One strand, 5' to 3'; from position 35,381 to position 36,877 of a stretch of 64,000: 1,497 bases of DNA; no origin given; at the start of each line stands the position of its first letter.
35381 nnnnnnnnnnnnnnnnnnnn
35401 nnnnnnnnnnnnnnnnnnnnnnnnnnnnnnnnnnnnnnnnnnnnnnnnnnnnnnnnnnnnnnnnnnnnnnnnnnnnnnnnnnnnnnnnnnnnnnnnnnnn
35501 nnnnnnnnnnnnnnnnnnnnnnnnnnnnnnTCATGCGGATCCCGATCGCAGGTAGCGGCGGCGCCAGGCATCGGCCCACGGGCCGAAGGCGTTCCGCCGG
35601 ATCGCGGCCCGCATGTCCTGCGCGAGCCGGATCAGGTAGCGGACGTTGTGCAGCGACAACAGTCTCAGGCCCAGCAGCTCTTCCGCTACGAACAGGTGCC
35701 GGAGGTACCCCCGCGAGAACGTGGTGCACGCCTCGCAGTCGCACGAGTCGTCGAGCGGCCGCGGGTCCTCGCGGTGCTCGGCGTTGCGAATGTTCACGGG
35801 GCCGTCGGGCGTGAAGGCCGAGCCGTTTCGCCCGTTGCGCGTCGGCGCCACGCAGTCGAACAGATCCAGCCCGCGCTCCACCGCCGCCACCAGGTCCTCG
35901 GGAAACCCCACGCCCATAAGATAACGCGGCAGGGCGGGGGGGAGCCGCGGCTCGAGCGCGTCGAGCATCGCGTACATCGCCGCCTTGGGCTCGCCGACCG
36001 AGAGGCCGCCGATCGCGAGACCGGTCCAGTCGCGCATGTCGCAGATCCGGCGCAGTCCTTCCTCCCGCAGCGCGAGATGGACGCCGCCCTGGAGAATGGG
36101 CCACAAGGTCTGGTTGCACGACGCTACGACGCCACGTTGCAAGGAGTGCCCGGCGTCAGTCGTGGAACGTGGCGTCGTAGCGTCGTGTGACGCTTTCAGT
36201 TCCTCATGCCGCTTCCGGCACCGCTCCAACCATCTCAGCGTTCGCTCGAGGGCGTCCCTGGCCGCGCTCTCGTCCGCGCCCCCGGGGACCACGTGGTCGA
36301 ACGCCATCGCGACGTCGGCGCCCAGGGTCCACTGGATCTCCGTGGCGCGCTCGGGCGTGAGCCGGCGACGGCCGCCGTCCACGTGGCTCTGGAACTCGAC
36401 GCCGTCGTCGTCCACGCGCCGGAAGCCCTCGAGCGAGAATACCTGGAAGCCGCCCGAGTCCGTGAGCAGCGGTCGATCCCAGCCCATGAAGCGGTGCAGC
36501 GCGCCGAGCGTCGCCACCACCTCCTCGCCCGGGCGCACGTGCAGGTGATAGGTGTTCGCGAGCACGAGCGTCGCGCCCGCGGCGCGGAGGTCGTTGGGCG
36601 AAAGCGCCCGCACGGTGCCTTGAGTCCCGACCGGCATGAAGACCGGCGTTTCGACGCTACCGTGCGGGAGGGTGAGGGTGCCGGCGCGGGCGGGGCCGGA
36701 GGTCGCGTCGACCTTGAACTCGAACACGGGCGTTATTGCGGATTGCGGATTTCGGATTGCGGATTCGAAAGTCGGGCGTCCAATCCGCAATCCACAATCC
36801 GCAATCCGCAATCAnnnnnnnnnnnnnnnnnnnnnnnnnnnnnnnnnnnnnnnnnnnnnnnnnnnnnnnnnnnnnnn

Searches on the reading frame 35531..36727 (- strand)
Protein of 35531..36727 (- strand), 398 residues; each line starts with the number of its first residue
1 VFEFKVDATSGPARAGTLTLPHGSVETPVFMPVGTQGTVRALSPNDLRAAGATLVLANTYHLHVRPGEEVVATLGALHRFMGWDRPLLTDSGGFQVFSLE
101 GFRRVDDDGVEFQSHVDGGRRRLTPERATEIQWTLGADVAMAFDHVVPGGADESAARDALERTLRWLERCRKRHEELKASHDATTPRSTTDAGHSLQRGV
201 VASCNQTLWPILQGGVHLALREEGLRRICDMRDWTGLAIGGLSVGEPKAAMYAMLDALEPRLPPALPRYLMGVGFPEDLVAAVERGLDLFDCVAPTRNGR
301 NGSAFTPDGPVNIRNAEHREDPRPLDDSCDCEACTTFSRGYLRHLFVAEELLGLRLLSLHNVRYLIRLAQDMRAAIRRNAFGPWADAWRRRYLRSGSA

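Call 33: search_solved_structures(query=window:35531-36727:-, show_alignments=1)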
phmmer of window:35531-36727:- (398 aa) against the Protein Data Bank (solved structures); distinct sequences matched with E-value up to 0.001: 55.
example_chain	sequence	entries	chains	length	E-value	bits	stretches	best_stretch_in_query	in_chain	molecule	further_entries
4e2v_A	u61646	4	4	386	1.5e-113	383.2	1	2-394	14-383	Queuine tRNA-ribosyltransferase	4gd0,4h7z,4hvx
6ygl_A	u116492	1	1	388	3.3e-113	382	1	2-394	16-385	Queuine tRNA-ribosyltransferase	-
2nqz_A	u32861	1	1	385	5.2e-113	381.4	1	2-394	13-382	Queuine tRNA-ribosyltransferase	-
2nso_A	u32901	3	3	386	5.3e-113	381.3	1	2-394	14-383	Queuine tRNA-ribosyltransferase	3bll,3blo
1ozm_A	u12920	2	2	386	6.7e-113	381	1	2-394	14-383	Queuine tRNA-ribosyltransferase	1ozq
4hqv_A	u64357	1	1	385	1.4e-112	379.9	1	2-394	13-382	Queuine tRNA-ribosyltransferase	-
4gcx_A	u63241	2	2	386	1.4e-112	379.9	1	2-394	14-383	Queuine tRNA-ribosyltransferase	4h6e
1y5v_A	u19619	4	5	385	1.7e-112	379.7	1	2-394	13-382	Queuine tRNA-ribosyltransferase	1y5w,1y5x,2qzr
1enu_A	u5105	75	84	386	1.7e-112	379.7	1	2-394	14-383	TRNA-GUANINE TRANSGLYCOSYLASE | QUEUINE TRNA-RIBOSYLTRANSFERASE | TRNA-GUANINE-TRANSGLYCOSYLASE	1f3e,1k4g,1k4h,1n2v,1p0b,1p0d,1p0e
4kwo_A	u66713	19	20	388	1.7e-112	379.7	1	2-394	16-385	Queuine tRNA-ribosyltransferase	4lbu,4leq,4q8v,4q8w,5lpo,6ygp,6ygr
5i00_A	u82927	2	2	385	2.4e-112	379.2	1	2-393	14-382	Queuine tRNA-ribosyltransferase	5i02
5n6f_A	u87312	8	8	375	2.5e-112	379.1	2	2-178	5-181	Queuine tRNA-ribosyltransferase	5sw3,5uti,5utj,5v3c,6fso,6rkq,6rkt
2oko_A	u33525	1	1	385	4.3e-112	378.4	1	2-394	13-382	Queuine tRNA-ribosyltransferase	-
2pot_A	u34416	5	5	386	4.3e-112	378.3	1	2-394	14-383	Queuine tRNA-ribosyltransferase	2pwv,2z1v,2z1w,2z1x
3unt_A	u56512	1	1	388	4.5e-112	378.3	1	2-394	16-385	Queuine tRNA-ribosyltransferase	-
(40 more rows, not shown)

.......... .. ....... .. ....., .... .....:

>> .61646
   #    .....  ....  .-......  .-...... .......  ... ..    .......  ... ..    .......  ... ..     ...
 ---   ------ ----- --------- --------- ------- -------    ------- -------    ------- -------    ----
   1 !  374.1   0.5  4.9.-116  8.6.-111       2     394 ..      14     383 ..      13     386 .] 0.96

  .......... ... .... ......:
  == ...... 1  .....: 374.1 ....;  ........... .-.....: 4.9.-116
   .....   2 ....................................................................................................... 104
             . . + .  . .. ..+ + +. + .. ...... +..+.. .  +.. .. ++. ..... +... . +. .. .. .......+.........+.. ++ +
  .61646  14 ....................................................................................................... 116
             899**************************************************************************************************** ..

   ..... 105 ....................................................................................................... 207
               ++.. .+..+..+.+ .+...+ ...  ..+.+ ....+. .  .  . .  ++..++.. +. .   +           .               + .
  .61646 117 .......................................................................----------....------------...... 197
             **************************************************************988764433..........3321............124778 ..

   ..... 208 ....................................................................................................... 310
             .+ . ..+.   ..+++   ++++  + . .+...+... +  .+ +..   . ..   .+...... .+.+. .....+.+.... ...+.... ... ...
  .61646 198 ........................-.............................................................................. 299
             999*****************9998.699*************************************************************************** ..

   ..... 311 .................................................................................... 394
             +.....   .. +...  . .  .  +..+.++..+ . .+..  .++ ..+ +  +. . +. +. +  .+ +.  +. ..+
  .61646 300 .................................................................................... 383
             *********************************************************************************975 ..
